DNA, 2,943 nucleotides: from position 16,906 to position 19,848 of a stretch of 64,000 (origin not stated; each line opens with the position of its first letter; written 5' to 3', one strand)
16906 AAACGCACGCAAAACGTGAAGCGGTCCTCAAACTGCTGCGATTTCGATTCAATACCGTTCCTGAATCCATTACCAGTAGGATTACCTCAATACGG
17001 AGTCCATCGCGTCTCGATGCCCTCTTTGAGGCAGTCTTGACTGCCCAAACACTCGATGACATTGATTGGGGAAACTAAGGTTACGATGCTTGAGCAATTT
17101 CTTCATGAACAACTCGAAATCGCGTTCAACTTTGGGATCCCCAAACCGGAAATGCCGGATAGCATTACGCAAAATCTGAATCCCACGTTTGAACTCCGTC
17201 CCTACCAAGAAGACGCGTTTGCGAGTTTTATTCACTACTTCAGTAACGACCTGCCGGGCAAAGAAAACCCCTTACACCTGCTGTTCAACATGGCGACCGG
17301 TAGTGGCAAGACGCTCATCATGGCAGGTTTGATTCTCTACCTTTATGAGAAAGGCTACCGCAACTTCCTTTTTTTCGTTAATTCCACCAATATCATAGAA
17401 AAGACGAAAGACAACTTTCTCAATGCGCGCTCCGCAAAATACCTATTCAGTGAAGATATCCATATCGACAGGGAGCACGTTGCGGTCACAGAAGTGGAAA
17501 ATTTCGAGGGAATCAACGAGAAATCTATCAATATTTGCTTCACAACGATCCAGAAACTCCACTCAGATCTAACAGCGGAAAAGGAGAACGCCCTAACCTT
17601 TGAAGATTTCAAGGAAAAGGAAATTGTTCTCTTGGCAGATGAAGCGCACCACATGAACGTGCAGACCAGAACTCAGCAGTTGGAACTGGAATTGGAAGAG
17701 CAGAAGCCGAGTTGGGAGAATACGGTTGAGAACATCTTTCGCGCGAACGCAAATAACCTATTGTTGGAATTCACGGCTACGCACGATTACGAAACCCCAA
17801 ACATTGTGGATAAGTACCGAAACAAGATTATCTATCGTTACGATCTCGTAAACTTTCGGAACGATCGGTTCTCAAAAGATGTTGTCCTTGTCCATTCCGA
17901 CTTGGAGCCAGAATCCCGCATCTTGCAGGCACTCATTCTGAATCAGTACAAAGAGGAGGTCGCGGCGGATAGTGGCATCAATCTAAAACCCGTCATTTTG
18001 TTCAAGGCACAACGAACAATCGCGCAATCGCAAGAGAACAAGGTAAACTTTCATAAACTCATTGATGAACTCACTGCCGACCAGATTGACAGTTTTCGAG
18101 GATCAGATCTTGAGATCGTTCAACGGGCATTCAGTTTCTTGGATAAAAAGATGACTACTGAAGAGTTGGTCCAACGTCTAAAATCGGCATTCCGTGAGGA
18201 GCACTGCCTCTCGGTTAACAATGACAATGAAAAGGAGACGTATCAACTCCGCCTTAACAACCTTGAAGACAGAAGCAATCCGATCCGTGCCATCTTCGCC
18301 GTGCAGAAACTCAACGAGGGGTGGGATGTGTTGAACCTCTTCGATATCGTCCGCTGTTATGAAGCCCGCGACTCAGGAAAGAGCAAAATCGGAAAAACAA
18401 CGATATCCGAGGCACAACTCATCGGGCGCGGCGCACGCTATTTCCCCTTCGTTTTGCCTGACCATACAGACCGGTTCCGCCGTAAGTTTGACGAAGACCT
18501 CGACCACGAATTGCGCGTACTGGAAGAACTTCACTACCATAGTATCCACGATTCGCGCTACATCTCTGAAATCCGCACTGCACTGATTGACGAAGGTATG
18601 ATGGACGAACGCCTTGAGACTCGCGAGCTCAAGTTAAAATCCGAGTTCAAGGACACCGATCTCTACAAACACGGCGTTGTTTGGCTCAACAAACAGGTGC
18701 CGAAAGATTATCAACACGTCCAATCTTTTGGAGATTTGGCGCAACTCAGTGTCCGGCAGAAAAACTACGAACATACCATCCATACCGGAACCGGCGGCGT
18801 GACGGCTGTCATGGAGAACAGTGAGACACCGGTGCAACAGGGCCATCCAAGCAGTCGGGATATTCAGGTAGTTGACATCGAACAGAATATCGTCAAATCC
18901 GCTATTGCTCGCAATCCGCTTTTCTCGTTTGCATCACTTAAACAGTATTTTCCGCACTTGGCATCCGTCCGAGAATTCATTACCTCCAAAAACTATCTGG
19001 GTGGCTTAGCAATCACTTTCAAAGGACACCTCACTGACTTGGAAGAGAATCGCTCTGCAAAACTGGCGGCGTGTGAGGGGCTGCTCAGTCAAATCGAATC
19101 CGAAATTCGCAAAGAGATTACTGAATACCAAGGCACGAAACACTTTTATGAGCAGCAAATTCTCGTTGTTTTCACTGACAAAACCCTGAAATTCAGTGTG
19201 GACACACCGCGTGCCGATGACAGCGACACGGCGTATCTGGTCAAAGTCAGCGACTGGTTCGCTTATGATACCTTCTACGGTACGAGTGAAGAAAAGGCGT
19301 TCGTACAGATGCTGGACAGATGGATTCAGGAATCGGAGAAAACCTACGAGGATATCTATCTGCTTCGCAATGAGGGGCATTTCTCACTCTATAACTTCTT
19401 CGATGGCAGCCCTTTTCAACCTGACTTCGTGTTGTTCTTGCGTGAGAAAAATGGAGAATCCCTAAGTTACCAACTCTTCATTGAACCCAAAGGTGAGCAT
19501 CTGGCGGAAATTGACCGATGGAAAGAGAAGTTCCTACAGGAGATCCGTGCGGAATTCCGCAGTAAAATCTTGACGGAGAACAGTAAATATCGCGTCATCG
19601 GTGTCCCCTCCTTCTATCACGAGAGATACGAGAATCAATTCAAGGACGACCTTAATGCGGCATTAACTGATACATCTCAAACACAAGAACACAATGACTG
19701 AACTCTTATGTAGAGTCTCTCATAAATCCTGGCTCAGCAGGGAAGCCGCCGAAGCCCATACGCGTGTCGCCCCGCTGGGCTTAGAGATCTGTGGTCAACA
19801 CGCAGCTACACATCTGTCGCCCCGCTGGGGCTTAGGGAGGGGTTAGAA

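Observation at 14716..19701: Type III R-M operon with a DUF4351-like ORF wedged between mod and res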

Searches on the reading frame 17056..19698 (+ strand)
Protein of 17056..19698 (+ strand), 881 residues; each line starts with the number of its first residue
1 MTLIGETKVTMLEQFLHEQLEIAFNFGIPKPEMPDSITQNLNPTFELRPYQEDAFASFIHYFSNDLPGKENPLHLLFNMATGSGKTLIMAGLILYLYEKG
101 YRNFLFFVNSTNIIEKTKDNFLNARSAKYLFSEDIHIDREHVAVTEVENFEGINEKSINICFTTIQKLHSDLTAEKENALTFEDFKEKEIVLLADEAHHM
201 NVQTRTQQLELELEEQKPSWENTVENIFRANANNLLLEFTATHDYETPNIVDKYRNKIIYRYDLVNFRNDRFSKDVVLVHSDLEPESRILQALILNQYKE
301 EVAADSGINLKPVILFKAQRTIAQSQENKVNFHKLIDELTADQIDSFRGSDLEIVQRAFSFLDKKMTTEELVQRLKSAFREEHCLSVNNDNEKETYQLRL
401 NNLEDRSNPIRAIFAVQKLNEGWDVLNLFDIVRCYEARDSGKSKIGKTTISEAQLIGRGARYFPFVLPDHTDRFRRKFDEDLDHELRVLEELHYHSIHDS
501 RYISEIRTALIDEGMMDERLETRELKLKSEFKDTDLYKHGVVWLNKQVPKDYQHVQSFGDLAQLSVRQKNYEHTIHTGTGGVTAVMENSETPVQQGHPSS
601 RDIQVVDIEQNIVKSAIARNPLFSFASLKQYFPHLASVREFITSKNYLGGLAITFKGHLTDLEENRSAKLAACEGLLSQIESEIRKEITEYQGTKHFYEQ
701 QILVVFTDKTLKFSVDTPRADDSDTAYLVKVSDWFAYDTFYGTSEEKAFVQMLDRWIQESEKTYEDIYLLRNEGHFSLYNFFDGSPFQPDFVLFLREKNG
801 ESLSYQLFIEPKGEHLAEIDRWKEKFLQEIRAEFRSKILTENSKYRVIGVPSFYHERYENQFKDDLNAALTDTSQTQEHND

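Call 4: search_protein_families(library=pfam, proteins=[window:17056-19698:+], max_evalue=1)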
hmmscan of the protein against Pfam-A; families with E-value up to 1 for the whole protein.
window:17056-19698:+ (881 aa): 8 families
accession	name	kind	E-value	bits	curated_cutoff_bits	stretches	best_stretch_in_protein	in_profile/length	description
PF04851.21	ResIII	-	8.6e-32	110.7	22.5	1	45-242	2-161/164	Type III restriction enzyme, res subunit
PF00270.35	DEAD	-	2.4e-08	34.3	26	1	74-244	16-161/167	DEAD/DEAH box helicase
PF18766.7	SWI2_SNF2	-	8e-08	32.6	26.7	1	81-265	27-177/221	SWI2/SNF2 ATPase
PF20720.3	nSTAND3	-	0.022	14.9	27.2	1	80-118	25-61/155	Novel STAND NTPase 3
PF01656.29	CbiA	-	0.027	14.9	25.4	1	77-106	4-33/125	CobQ/CobB/MinD/ParA nucleotide binding domain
PF06309.17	Torsin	-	0.037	14.6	27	0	62-103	45-84/127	Torsin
PF24883.2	NPHP3_N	-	0.042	14.5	24.8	1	74-160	24-107/164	Nephrocystin 3, N-terminal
PF09312.16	SurA_N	-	0.074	13.7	30.8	1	286-344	43-99/118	SurA N-terminal domain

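Call 6: search_protein_families(library=ncbifam, proteins=[window:17056-19698:+], max_evalue=1)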
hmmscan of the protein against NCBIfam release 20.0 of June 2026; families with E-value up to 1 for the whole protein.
window:17056-19698:+ (881 aa): 1 family
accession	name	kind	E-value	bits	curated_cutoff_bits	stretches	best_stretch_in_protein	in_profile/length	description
NF046055.1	restr_BPTD_3080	equivalog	2.4e-06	25.8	800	1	75-95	155-175/970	BPTD_3080 family restriction endonuclease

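Call 23: find_related_loci(query=window:17086-19698:+, collection=genome_contigs, flank=6000)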
Query window:17086-19698:+ (871 aa) in genome_contigs; peptide patterns used: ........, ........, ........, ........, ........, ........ (x = any residue, [..] = any of these).
488 stretches matched a pattern; 336 encode a relative of the query (tblastn E <= 1e-3); the best 80 are kept; 80 distinct loci.
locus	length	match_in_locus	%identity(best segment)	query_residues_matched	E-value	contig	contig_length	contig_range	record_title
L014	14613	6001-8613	93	1-871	0e+0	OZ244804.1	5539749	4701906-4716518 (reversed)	MAG: Candidatus Poribacteria bacterium isolate 01d6ffbc-f1d2-4681-b35a-d9b575322fea genome assembly, chromosome: 1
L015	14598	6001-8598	89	1-865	0e+0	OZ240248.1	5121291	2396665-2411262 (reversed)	MAG: Candidatus Poribacteria bacterium isolate b8ffb888-6308-4f48-b550-e0c295cc777e genome assembly, chromosome: 1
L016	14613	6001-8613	89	1-871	0e+0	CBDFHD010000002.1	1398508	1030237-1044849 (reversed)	MAG: Candidatus Poribacteria bacterium isolate 3ddb7f14-4d05-4080-9b3f-f5d75a2c5508 genome assembly, contig: contig_2, w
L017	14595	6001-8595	88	1-864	0e+0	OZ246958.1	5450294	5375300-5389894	MAG: Candidatus Poribacteria bacterium isolate eb1091dc-daf2-4aeb-812c-2eaa76c9e045 genome assembly, chromosome: 1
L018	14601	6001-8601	88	1-866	0e+0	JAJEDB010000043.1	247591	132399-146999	MAG: Candidatus Poribacteria bacterium isolate jk18xAbins.50 k141_87464, whole genome shotgun sequence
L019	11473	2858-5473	88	1-871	0e+0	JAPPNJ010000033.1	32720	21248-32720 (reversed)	MAG: Candidatus Poribacteria bacterium isolate RHO3_bin_69 NODE_2558_length_32720_cov_15.656513, whole genome shotgun se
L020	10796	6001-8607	89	1-868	0e+0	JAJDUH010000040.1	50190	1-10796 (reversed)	MAG: Candidatus Poribacteria bacterium isolate jk18x1bzbins.72 k141_217966, whole genome shotgun sequence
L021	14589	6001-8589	88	1-864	0e+0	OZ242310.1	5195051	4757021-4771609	MAG: Candidatus Poribacteria bacterium isolate 20da2b61-0884-4a9e-940d-2acfcc06f24a genome assembly, chromosome: 1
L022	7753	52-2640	87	1-862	0e+0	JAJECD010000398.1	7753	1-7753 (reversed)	MAG: Candidatus Poribacteria bacterium isolate jk18x9bins.85 k141_334098, whole genome shotgun sequence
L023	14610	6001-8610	84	1-871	0e+0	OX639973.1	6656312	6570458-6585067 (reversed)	MAG: uncultured Poribacteria bacterium isolate a51c2dcd-0bc8-4832-ac43-f95c9d639ad7 genome assembly, chromosome: 1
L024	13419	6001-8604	84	1-869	0e+0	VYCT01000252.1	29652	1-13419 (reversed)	MAG: Candidatus Poribacteria bacterium isolate SB0675_bin_22 NODE_699_length_29652_cov_10.928202, whole genome shotgun s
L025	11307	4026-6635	83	1-871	0e+0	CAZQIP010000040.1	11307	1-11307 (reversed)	MAG TPA_asm: uncultured bacterium isolate SRP338948_co1_32 genome assembly, contig: k141_42539, whole genome shotgun seq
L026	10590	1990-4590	83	1-868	0e+0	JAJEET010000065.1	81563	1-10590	MAG: Candidatus Poribacteria bacterium isolate p16x34bins.5 k141_372992, whole genome shotgun sequence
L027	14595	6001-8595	81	1-871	0e+0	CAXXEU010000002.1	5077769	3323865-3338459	MAG: Candidatus Poribacteria bacterium isolate 3e89c7d8-7361-487e-81cd-bcd86543e134 genome assembly, contig: contig_2, w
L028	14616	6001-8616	78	1-871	0e+0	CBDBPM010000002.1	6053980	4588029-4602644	MAG: Candidatus Poribacteria bacterium isolate 2ce76e30-9b7a-4682-b141-86baa08e5e2a genome assembly, contig: contig_2, w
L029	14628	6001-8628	88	1-866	0e+0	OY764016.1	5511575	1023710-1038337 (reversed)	MAG: Candidatus Poribacteria bacterium isolate 9fae2ea3-c9b7-404b-9456-b4c0b6541956 genome assembly, chromosome: 1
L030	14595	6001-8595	83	1-866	0e+0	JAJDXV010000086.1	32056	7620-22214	MAG: Candidatus Poribacteria bacterium isolate jk18x27bins.53 k141_892426, whole genome shotgun sequence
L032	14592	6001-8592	71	1-871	0e+0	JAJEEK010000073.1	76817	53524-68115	MAG: Candidatus Poribacteria bacterium isolate p16x34bins.28 k141_392202, whole genome shotgun sequence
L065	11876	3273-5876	62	1-860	0e+0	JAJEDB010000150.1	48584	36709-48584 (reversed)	MAG: Candidatus Poribacteria bacterium isolate jk18xAbins.50 k141_196318, whole genome shotgun sequence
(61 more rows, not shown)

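Call 27: search_protein_families(library=pfam, proteins=[L014:4916-5998:+, L014:3445-4818:+, L029:1054-1809:+, L029:1954-3513:+, L029:3629-4765:+, L032:2131-2763:+, L032:2738-5626:+, L030:1451-2470:+, L030:4056-5459:+], max_evalue=0.01)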
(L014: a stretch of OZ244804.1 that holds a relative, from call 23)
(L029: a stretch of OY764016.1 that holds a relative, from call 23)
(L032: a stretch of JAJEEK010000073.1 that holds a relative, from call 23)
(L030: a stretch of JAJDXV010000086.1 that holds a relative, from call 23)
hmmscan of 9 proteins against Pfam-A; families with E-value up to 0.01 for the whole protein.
L014:4916-5998:+ (361 aa): 2 families
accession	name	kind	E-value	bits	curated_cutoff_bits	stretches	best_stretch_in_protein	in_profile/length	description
PF04754.18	Transposase_31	-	5.3e-28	98.4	21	1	21-230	4-199/203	Putative transposase, YhgA-like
PF14261.11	DUF4351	-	4.7e-06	27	25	1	300-354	2-55/59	Domain of unknown function (DUF4351)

L014:3445-4818:+ (458 aa): 0 families

L029:1054-1809:+ (252 aa): 1 family
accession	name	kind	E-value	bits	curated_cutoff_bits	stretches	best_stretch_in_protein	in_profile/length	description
PF11185.13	DUF2971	-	5.1e-06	28.2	22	1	106-174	1-88/89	Protein of unknown function (DUF2971)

L029:1954-3513:+ (520 aa): 0 families

L029:3629-4765:+ (379 aa): 1 family
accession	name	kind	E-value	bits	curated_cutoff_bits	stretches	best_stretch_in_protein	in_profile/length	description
PF01609.27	DDE_Tnp_1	-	2.2e-12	47.6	23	1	175-313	76-198/200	Transposase DDE domain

L032:2131-2763:+ (211 aa): 1 family
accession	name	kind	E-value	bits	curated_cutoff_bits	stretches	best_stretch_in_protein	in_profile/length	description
PF04939.17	RRS1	-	0.002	18.4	25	1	57-93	88-125/165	Ribosome biogenesis regulatory protein (RRS1)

L032:2738-5626:+ (963 aa): 0 families

L030:1451-2470:+ (340 aa): 1 family
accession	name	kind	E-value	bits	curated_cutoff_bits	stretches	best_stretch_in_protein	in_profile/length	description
PF14239.11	RRXRR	-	1.5e-28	100.3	25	1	3-156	1-155/174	RRXRR protein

L030:4056-5459:+ (468 aa): 0 families

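Call 41: search_protein_families(library=pfam, proteins=[L029:1954-3513:+, L065:648-2036:+], max_evalue=10)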
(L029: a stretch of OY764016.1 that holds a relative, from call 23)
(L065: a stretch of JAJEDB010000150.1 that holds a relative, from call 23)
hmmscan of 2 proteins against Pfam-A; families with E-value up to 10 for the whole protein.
L029:1954-3513:+ (520 aa): 0 families

L065:648-2036:+ (463 aa): 1 family
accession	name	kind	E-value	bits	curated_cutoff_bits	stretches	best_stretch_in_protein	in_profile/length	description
PF13789.11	DUF4181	-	0.015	16.2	25.4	1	324-360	7-42/108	Domain of unknown function (DUF4181)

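Call 42: search_protein_families(library=padloc, proteins=[window:17086-19698:+, L032:2738-5626:+, L029:1054-1809:+], max_evalue=0.01)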
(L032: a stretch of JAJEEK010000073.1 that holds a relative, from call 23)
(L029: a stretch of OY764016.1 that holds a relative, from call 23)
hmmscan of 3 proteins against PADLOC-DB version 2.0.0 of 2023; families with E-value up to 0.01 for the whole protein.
window:17086-19698:+ (871 aa): 2 families
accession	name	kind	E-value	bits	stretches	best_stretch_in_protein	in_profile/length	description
PDLC03651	REase_III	-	6e-138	459.3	1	17-862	20-862/873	Type III restriction enzyme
PDLC04140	mad8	-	0.0091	13.5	0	64-116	29-70/314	mads_8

L032:2738-5626:+ (963 aa): 1 family
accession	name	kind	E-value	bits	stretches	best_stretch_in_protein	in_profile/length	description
PDLC04166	Dsr1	-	1.1e-23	81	1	5-753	302-1018/1227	-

L029:1054-1809:+ (252 aa): 4 families
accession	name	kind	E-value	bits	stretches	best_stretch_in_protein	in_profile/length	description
PDLC04993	PDC-S31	-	8.1e-20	69.1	1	12-245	12-233/245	-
PDLC04991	PDC-S31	-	4.2e-11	40.9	1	22-179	11-148/208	-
PDLC04990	PDC-S31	-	1.9e-08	32.4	2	73-180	92-202/259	-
PDLC04994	PDC-S31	-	1.1e-07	29.4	1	101-189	130-218/273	-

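Call 56: search_protein_families(library=ncbifam, proteins=[L014:4916-5998:+, L029:4928-5989:+], max_evalue=0.1)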
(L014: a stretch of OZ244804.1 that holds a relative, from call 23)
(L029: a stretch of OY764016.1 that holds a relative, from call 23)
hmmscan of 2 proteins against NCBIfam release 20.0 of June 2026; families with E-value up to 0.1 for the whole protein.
L014:4916-5998:+ (361 aa): 3 families
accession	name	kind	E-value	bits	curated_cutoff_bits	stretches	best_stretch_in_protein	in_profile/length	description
TIGR01784.1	T_den_put_tspse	subfamily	4.8e-12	46.3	52.1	1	21-315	3-251/273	Rpn family recombination-promoting nuclease/putative transposase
NF007418.0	PRK09956.1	equivalog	7.9e-08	31.7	583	1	32-211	22-188/308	ISNCY family transposase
NF007361.0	PRK09857.1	equivalog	7.5e-07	28.9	583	1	45-112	36-99/292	recombination-promoting nuclease RpnA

L029:4928-5989:+ (354 aa): 3 families
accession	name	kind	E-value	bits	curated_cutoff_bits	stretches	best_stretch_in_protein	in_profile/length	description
TIGR01784.1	T_den_put_tspse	subfamily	3.5e-12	46.7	52.1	1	21-311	3-251/273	Rpn family recombination-promoting nuclease/putative transposase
NF007418.0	PRK09956.1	equivalog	2e-08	33.6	583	1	32-209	22-186/308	ISNCY family transposase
NF007361.0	PRK09857.1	equivalog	1.7e-07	31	583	1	46-113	37-100/292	recombination-promoting nuclease RpnA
